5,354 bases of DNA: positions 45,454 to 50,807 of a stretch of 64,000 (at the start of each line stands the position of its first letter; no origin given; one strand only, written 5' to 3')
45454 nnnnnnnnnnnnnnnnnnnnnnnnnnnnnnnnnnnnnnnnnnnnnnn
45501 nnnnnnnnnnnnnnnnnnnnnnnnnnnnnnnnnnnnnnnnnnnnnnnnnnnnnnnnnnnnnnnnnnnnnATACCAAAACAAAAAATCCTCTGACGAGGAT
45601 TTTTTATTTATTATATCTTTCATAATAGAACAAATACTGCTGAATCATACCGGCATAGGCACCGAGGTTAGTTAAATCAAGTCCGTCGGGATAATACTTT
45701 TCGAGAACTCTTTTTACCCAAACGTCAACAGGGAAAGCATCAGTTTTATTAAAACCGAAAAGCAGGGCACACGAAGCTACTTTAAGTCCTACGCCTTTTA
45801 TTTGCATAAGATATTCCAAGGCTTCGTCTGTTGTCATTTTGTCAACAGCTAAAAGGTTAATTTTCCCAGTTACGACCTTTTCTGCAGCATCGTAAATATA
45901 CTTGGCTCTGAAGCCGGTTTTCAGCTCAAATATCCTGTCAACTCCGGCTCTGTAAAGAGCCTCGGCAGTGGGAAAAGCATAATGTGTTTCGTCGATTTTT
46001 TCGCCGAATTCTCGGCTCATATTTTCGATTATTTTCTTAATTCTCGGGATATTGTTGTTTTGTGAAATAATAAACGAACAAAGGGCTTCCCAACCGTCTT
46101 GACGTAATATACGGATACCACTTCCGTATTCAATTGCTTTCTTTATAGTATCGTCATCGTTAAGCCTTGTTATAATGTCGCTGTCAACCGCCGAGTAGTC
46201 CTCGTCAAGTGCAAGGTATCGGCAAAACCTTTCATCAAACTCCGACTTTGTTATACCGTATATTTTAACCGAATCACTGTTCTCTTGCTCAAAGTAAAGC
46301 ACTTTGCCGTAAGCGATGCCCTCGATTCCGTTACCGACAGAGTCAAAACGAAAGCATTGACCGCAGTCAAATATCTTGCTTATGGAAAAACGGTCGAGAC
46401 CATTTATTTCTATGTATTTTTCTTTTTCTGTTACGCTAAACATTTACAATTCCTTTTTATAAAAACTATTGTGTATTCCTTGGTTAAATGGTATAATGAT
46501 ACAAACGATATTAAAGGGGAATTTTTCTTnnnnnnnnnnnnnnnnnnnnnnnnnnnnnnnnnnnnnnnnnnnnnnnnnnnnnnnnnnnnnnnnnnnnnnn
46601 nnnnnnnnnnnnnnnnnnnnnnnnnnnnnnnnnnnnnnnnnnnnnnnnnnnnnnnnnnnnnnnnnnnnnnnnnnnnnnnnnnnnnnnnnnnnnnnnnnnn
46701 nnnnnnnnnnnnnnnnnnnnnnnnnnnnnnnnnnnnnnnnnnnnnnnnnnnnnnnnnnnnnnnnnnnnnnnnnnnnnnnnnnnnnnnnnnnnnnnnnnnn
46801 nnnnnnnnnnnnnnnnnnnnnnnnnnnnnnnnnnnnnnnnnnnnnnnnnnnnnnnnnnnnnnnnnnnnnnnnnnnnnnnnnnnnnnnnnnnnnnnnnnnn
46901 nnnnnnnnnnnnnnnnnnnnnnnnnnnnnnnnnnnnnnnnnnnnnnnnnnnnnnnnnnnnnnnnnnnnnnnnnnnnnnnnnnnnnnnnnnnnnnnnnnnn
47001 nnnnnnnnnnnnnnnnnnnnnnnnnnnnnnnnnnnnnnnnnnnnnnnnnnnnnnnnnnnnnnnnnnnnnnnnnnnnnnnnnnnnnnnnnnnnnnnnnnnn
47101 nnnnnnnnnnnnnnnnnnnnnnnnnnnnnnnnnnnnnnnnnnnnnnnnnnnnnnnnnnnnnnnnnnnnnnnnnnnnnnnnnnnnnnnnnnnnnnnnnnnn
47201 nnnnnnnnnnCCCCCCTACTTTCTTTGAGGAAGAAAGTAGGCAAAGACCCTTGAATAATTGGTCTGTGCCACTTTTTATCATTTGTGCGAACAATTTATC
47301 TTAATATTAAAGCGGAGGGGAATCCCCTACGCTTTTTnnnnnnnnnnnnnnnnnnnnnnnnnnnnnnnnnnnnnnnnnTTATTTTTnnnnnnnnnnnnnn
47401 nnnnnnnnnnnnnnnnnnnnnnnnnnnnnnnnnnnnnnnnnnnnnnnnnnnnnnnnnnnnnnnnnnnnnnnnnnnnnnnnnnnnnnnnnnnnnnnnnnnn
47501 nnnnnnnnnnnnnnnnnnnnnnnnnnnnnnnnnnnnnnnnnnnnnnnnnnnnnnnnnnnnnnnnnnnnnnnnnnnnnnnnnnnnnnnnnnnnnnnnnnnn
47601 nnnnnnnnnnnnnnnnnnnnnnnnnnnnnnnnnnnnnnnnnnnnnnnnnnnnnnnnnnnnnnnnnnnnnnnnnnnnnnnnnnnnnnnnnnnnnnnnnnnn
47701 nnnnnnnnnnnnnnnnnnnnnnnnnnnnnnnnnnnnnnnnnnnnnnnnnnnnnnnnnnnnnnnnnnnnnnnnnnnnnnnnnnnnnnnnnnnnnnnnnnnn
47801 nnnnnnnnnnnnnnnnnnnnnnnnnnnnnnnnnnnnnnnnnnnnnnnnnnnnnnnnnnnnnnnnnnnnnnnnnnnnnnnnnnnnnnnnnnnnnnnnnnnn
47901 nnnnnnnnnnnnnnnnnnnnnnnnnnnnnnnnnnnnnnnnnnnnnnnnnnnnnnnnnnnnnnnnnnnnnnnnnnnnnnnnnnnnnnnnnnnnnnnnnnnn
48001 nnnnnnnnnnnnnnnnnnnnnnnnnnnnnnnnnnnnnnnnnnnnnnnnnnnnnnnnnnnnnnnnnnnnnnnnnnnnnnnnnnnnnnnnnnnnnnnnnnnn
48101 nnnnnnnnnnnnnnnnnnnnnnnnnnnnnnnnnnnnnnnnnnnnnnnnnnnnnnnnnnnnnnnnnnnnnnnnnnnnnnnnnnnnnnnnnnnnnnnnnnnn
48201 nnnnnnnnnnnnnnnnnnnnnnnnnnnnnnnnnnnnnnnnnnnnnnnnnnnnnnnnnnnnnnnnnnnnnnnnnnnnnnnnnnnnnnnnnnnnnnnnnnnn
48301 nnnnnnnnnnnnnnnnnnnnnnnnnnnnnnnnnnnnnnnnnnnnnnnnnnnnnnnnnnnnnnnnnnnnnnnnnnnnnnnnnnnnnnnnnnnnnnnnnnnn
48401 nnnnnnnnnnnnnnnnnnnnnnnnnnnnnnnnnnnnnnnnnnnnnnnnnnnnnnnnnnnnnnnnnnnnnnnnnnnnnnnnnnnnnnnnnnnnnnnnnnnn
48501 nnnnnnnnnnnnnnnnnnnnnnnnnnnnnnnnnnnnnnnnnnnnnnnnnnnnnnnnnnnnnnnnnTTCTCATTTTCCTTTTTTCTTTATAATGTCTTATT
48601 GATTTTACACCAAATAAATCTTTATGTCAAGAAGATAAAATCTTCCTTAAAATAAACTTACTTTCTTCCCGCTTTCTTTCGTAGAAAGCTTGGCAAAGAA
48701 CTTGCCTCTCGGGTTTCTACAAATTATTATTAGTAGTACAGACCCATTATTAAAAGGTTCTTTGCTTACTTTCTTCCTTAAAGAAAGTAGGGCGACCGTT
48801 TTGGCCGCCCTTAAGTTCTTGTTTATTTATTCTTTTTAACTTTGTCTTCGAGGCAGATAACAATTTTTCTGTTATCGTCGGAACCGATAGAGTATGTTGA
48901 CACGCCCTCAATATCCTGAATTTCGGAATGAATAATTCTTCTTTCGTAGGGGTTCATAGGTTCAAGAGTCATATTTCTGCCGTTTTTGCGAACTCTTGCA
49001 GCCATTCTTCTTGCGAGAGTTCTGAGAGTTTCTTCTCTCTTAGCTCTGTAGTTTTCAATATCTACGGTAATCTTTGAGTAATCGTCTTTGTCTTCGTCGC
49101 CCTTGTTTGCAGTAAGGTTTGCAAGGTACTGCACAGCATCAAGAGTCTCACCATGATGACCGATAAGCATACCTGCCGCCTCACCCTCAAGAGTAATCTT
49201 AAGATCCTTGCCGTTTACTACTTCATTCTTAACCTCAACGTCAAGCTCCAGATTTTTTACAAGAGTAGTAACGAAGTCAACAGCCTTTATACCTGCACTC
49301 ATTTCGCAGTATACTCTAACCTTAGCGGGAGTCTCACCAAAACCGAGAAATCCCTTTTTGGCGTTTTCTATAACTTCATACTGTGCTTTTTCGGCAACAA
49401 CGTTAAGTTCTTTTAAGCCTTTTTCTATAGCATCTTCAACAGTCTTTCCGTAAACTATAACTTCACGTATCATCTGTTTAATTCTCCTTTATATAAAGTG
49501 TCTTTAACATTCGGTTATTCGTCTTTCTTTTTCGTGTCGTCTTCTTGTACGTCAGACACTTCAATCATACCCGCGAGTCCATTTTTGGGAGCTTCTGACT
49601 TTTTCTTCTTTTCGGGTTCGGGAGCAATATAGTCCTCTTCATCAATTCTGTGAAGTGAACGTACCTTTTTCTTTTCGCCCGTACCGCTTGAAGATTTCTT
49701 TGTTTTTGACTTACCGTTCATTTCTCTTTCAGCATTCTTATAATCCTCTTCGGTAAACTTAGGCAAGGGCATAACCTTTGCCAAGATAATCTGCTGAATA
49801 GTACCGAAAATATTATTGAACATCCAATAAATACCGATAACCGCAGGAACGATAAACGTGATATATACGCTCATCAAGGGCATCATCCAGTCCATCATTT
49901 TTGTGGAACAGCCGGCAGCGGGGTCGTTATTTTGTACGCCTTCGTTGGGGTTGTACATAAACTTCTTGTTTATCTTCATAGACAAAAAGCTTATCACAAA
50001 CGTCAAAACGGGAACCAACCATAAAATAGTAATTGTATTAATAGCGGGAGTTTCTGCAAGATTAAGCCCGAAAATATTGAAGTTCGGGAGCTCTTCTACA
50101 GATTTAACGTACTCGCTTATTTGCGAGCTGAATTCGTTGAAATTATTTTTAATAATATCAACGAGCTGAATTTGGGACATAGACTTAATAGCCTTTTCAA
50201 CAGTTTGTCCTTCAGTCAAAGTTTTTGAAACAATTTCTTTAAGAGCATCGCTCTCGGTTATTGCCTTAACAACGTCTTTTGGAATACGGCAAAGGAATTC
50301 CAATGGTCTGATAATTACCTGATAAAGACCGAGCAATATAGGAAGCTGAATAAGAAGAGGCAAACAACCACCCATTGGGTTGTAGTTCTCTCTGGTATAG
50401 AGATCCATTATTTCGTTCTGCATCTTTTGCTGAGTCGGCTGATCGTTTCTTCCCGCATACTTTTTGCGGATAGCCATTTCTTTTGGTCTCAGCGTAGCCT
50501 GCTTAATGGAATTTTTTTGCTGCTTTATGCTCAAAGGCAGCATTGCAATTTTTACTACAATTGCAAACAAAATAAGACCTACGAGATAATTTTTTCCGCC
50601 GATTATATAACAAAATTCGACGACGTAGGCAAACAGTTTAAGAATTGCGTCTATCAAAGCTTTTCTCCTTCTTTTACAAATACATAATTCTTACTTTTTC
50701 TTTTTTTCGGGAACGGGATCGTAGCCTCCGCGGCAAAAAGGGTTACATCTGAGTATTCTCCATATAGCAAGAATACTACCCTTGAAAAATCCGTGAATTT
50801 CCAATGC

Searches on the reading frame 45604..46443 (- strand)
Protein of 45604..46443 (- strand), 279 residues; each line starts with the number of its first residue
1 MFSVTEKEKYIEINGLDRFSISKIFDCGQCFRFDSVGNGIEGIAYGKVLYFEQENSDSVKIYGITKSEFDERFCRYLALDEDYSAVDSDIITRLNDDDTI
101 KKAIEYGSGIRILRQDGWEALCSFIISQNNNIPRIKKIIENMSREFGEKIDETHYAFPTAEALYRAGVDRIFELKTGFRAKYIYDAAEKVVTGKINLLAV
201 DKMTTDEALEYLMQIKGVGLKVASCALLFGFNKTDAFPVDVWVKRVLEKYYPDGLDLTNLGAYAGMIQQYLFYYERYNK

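Call 15: search_protein_families(library=ncbifam, proteins=[window:45604-46443:-], max_evalue=0.00001)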
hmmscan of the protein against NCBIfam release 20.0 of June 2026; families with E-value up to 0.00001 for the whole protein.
window:45604-46443:- (279 aa): 2 families
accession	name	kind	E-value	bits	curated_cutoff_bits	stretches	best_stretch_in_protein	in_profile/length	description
TIGR00588.1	ogg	subfamily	6.8e-40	137.1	397.85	1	65-252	70-262/310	8-oxoguanine DNA-glycosylase (ogg)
NF053634.1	MonDNAglycDR2438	equivalog_domain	7.2e-09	35.5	400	1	104-247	7-144/219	monofunctional DNA glycosylase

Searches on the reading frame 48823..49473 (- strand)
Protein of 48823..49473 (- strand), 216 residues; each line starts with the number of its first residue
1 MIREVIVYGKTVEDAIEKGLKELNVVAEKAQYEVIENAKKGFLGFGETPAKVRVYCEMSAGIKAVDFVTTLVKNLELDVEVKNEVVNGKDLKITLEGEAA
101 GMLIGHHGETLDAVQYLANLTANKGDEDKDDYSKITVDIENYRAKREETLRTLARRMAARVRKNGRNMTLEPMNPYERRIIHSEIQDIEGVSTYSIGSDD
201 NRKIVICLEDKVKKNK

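Call 15: search_protein_families(library=ncbifam, proteins=[window:48823-49473:-], max_evalue=0.00001)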
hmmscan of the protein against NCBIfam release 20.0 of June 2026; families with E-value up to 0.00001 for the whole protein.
window:48823-49473:- (216 aa): 1 family
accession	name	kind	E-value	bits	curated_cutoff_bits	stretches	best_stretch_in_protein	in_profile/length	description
NF041568.1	Jag_EloR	equivalog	2.3e-68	230.2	145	1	5-206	2-201/203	RNA-binding cell elongation regulator Jag/EloR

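Call 24: find_encoding_contigs(protein=window:48823-49473:-, flank=10000, max_places=4)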
Protein window:48823-49473:- (216 aa): no gene with exactly this product is on record in the collection.

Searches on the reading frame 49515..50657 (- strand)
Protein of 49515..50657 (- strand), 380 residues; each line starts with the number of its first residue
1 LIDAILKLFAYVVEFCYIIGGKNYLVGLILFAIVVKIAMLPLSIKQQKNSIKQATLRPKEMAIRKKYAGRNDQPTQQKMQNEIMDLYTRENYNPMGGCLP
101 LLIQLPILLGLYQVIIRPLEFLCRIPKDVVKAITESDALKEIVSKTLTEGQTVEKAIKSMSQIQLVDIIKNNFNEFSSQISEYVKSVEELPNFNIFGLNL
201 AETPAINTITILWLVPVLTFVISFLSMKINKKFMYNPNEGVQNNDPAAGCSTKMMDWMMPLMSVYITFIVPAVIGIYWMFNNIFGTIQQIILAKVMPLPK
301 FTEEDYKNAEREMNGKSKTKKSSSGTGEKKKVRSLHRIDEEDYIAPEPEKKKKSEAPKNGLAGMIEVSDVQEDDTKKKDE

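Call 15: search_protein_families(library=ncbifam, proteins=[window:49515-50657:-], max_evalue=0.00001)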
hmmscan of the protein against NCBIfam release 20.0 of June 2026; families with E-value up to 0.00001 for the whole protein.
window:49515-50657:- (380 aa): 21 families
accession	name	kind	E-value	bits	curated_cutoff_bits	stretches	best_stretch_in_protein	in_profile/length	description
TIGR03592.1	yidC_oxa1_cterm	subfamily_domain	1.1e-44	152.8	84.3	1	23-293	1-190/191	membrane protein insertase YidC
NF002803.0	PRK02944.1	equivalog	4.1e-33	114.9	377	2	12-119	47-153/255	YidC family membrane integrase SpoIIIJ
NF002350.0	PRK01315.1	equivalog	1.4e-30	106.5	282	2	4-148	21-165/329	membrane protein insertase YidC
NF002353.0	PRK01318.1-4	equivalog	1.9e-26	92.9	365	2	8-116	362-464/596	membrane protein insertase YidC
NF001300.0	PRK00247.1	equivalog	9.8e-26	90.9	375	1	22-117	30-125/429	membrane protein insertase YidC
NF002899.0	PRK03449.1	equivalog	1e-25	90.6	276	1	17-356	22-326/359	membrane protein insertase YidC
NF002352.0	PRK01318.1-3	equivalog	1.3e-25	90.6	447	1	8-120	358-463/562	membrane protein insertase YidC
NF002357.0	PRK01318.2-4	equivalog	1.1e-24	87.1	479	1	14-120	326-426/532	membrane protein insertase YidC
NF002355.0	PRK01318.2-2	equivalog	1.5e-24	86.5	891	1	8-120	382-488/602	membrane protein insertase YidC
NF002356.0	PRK01318.2-3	equivalog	1.6e-23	83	460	1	22-114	371-460/627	membrane protein insertase YidC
NF002734.0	PRK02654.1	equivalog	5.3e-20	71.6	324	1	12-148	16-147/384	membrane protein insertase YidC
NF002351.0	PRK01318.1-1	equivalog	1.6e-19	70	740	1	22-120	351-444/545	membrane protein insertase YidC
NF002354.0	PRK01318.2-1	equivalog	5.1e-19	68.2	1094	1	13-120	343-444/548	membrane protein insertase YidC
NF002358.0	PRK01318.2-5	equivalog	8.3e-18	64.5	605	1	23-115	340-427/545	membrane protein insertase YidC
NF002168.0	PRK01001.1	equivalog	1.1e-17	63.7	670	1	14-115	567-662/795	membrane protein insertase YidC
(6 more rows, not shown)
